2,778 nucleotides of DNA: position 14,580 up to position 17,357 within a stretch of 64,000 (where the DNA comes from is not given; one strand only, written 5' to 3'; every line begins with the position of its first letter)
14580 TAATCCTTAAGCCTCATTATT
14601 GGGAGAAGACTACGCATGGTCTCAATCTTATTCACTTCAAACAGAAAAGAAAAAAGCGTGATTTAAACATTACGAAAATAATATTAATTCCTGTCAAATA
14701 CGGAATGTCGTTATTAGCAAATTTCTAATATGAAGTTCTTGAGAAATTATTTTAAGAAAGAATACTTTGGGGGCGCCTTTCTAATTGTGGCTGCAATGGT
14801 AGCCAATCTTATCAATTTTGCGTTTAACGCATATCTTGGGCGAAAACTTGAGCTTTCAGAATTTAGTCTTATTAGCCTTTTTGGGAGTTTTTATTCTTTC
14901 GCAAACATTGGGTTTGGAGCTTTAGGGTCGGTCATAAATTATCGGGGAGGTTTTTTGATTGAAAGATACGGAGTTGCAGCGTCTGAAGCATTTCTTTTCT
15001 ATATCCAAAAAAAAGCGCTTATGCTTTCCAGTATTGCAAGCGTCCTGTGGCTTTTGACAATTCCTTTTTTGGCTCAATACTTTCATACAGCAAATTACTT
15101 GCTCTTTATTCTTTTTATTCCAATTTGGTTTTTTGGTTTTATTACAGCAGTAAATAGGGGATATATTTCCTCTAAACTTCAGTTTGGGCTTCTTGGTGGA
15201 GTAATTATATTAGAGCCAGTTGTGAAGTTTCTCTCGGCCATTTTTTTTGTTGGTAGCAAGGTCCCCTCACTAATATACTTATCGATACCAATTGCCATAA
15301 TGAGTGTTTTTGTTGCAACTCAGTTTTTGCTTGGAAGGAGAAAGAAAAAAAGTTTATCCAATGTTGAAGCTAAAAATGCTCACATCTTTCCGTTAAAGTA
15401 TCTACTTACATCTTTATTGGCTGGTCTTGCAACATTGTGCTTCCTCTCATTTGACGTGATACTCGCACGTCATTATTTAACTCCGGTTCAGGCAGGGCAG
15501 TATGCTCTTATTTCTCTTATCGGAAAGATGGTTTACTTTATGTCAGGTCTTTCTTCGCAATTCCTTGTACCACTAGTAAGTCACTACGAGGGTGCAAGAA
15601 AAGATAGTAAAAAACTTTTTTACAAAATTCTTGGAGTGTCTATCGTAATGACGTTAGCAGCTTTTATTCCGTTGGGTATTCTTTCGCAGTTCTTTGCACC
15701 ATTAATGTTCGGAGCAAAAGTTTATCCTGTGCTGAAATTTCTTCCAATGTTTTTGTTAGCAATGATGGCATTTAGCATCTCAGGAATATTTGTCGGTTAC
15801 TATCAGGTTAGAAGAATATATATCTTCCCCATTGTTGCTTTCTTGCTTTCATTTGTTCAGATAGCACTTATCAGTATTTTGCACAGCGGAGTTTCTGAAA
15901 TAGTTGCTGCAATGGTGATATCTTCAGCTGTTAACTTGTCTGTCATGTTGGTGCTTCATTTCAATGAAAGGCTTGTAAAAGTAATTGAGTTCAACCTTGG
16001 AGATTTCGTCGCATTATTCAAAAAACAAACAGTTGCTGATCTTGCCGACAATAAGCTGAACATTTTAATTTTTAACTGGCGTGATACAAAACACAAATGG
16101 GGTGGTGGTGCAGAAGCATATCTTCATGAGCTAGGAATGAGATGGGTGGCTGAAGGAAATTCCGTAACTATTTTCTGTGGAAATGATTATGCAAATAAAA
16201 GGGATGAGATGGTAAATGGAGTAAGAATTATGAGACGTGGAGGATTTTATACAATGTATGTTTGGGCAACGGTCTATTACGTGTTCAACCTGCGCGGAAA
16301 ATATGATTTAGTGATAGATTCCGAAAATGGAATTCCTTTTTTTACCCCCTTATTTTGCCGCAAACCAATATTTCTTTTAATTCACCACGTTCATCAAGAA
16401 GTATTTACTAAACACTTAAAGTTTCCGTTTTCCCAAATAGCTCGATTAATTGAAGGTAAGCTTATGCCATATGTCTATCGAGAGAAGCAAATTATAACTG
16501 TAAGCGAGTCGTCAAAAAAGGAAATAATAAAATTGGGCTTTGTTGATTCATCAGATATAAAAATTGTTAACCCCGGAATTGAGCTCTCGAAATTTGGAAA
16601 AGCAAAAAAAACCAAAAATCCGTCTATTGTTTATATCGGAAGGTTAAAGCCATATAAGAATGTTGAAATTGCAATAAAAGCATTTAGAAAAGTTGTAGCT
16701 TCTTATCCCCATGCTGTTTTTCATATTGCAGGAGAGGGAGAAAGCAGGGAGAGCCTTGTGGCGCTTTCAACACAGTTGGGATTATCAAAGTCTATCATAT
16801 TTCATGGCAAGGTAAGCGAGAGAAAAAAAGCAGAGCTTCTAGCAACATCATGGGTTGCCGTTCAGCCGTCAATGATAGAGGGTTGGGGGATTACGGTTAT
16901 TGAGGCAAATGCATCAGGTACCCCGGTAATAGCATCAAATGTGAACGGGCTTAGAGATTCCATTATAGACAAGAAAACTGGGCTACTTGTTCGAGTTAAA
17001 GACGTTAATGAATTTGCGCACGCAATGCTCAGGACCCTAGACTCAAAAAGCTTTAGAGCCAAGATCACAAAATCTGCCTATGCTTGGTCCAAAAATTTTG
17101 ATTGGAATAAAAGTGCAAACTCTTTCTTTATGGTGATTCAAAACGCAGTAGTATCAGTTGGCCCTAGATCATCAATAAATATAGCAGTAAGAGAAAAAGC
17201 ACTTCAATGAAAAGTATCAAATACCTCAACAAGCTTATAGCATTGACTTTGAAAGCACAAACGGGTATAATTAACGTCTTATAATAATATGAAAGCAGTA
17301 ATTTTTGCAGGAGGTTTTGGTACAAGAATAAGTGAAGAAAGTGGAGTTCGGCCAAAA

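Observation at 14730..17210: Wzx/MOP-type flippase fused in-frame to a GT4 glycosyltransferase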

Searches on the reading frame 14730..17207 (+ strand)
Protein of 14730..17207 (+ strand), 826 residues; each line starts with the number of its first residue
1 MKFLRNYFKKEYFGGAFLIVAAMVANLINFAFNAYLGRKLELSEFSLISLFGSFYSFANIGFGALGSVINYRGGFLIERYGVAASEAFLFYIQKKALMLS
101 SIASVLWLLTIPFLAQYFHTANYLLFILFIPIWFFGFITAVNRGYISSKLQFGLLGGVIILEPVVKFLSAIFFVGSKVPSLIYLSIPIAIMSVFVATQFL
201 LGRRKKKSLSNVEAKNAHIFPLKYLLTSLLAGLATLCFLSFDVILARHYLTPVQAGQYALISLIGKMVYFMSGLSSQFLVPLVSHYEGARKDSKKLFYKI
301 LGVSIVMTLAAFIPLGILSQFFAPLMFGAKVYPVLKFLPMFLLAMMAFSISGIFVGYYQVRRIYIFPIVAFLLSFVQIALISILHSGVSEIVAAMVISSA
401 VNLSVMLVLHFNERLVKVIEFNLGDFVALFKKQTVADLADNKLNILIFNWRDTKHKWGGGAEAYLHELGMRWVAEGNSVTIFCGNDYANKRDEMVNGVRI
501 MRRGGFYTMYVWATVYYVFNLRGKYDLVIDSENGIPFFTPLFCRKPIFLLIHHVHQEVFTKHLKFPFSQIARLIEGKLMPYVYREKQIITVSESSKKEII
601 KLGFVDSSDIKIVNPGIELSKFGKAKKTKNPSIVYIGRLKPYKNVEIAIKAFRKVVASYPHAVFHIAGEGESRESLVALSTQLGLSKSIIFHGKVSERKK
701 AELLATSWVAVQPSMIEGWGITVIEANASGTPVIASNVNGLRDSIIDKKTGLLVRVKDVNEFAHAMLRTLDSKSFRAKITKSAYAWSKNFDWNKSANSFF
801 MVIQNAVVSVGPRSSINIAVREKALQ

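Call 3: search_protein_families(library=pfam, proteins=[window:14730-17207:+], max_evalue=0.01)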
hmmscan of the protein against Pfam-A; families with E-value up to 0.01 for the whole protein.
window:14730-17207:+ (826 aa): 6 families
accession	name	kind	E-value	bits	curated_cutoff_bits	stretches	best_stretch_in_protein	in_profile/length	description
PF00534.26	Glycos_transf_1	-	2e-42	145.1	26.4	1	620-785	5-171/172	Glycosyl transferases group 1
PF13692.12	Glyco_trans_1_4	-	3.7e-33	115.2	27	1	631-771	2-141/142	Glycosyl transferases group 1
PF13439.12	Glyco_transf_4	-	1.5e-12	48.3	28.5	1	459-620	2-169/170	Glycosyltransferase Family 4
PF20706.3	GT4-conflict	-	8.7e-11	41.9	26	1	611-755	175-335/385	Family 4 Glycosyltransferase in conflict systems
PF13579.12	Glyco_trans_4_4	-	7.6e-06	26.8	29.7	1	459-615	1-157/158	Glycosyl transferase 4-like domain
PF13524.12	Glyco_trans_1_2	-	0.0046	17.3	25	1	655-785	9-127/144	Glycosyl transferase-like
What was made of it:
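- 16059..17162 (+): Cytoplasmic GT4 (GT-B) glycosyltransferase domain, residues 444-811. Pfam PF13439 and PF00534 (call 3).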

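Call 4: search_protein_families(library=ncbifam, proteins=[window:14730-17207:+], max_evalue=0.01)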
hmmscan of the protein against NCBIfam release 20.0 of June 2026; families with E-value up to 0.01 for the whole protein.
window:14730-17207:+ (826 aa): 42 families (the best 25 are shown)
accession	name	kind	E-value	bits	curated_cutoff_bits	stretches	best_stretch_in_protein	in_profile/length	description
TIGR03449.1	mycothiol_MshA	equivalog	4.7e-30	104.8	462.5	1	587-807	167-404/406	D-inositol-3-phosphate glycosyltransferase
NF041010.1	glycosy_Agl16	equivalog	2.9e-26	92.2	575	1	459-797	15-342/352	glycosylation protein Agl16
TIGR03088.1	stp2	hypoth_equivalog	2.1e-23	83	409.05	1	628-804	192-371/374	TIGR03088 family PEP-CTERM/XrtA system glycosyltransferase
TIGR03999.1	thiol_BshA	equivalog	1.2e-21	77.1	273.7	1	591-799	151-366/375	N-acetyl-alpha-D-glucosaminyl L-malate synthase BshA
NF041876.1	EPS_EpsE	equivalog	2.4e-21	76.4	400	1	614-796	192-386/389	exopolysaccharide biosynthesis GT4 family glycosyltransferase EpsE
TIGR04157.1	glyco_rSAM_CFB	subfamily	1.3e-19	70.5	400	1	587-768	172-362/406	TIGR04157 family glycosyltransferase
NF050063.1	ProtGlycPglJ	equivalog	9e-19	67.9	500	1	569-798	128-358/363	N-acetylgalactosamine-N,N'-diacetylbacillosaminyl-diphospho-undecaprenol 4-alpha-N-acetylgalactosaminyltransferase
NF046085.1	XrtY_assoc_Gly1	equivalog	1.1e-18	67.3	400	1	583-799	159-377/387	XrtY-associated glycosyltransferase XYAG1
NF050056.1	ProtGlycPglH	equivalog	2e-18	66.6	600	1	583-805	135-352/354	GalNAc-alpha-(1->4)-GalNAc-alpha-(1->3)-diNAcBac-PP-undecaprenol alpha-1,4-N-acetyl-D-galactosaminyltransferase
TIGR04047.1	MSMEG_0565_glyc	hypoth_equivalog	1.7e-17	63.6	259.85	1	627-799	190-367/373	MSMEG_0565 family glycosyltransferase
NF047880.1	glyco_SdgA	exception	2.7e-17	62.5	800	1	580-791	264-475/488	serine-aspartate repeat adhesin O-glycosyltransferase SdgA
TIGR04063.1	stp3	hypoth_equivalog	4.2e-17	62.1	442.05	1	583-805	156-394/397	TIGR04063 family PEP-CTERM/XrtA system glycosyltransferase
NF047684.1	TeichurnBiosyTuaC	equivalog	5.8e-16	58.4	550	1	582-798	162-381/391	teichuronic acid biosynthesis protein TuaC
TIGR02149.1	glgA_Coryne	subfamily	8e-16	58.1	302.4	1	586-796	146-380/391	glycogen synthase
TIGR02095.1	glgA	subfamily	1.3e-15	57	328.45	1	621-803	285-474/477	glycogen/starch synthase, ADP-glucose type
NF038011.1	PelF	equivalog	4.4e-13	49.1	100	1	585-774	258-459/489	GT4 family glycosyltransferase PelF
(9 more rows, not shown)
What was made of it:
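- On CAZy GT4 (retaining GT-B glycosyltransferases): The best is MshA at 104.8 against 462.5 (call 4).
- On Pel system (PelF/PelG): PelF NF038011 scores 49.1 against a cut-off of 100 (call 4).
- PelF appears among the NCBIfam hits (call 4). PelF scores 49 bits against a cut-off of 100, below many other GT4 families (call 4).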
